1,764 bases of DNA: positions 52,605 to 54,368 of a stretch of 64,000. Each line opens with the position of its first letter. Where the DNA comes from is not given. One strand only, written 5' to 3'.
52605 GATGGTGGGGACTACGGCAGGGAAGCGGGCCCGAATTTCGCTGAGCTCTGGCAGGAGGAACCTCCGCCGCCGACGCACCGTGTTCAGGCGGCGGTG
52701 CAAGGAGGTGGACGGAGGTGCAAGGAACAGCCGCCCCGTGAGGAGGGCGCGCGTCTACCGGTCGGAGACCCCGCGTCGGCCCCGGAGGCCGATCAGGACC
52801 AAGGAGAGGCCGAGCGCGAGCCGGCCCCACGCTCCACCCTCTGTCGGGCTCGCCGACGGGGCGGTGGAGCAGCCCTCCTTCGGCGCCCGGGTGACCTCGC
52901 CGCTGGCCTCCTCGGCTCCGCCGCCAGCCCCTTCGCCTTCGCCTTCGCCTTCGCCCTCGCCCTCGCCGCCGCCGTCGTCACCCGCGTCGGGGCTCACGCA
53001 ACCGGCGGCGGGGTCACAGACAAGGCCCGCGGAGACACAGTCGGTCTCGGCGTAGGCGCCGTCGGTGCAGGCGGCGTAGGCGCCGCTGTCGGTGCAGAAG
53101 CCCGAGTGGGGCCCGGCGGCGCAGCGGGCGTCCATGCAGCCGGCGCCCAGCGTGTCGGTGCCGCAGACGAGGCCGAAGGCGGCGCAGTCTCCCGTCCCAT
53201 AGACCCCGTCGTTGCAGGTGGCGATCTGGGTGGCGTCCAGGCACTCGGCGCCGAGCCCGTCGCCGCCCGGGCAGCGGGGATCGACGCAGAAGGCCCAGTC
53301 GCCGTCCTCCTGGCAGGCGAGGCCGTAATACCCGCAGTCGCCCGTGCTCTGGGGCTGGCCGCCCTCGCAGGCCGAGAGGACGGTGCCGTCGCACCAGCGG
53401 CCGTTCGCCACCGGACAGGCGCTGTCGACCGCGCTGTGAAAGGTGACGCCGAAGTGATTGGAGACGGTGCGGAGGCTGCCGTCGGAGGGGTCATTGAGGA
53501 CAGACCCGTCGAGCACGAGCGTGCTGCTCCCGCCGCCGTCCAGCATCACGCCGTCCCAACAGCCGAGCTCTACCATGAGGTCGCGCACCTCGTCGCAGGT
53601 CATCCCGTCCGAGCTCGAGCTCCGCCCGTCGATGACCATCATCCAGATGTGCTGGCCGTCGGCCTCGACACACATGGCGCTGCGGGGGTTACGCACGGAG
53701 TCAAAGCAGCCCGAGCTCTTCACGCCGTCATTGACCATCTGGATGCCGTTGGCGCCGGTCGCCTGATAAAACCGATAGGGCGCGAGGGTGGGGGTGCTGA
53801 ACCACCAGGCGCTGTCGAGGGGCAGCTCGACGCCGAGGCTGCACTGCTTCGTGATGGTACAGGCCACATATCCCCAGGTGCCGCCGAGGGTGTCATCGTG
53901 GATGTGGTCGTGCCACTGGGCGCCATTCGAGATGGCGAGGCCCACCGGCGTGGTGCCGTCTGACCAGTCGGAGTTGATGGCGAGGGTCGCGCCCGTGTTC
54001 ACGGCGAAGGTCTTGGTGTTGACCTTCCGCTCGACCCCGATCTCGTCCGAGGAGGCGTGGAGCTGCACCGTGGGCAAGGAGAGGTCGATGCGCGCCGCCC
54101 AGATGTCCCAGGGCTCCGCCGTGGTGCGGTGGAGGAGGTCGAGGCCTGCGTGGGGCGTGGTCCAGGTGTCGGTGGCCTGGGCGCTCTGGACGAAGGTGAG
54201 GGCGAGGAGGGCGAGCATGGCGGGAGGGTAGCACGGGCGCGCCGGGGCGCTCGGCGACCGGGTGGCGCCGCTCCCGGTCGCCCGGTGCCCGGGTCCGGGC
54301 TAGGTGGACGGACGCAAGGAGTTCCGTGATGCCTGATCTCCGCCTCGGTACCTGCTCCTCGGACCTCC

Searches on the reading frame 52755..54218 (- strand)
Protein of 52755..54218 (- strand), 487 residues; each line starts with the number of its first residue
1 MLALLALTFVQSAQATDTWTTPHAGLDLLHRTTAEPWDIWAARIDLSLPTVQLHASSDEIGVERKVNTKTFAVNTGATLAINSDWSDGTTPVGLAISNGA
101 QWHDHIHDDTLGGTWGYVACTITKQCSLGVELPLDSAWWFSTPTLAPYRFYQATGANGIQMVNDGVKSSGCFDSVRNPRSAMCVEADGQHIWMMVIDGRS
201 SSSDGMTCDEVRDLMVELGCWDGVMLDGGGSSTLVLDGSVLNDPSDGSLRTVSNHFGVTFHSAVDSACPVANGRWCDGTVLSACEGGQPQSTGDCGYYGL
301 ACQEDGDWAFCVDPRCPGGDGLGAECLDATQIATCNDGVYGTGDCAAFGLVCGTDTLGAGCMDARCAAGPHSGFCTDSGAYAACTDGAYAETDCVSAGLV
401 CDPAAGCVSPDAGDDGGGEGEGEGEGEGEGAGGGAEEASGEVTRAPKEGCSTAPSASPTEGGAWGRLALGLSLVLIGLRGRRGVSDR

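Call 9: search_protein_families(library=pfam, proteins=[window:52755-54218:-], max_evalue=0.001)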
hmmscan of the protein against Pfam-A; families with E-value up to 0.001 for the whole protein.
window:52755-54218:- (487 aa): 1 family
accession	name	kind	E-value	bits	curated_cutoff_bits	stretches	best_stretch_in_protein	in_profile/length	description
PF09992.14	NAGPA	-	6.1e-28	98.6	25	1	76-259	2-169/169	Phosphodiester glycosidase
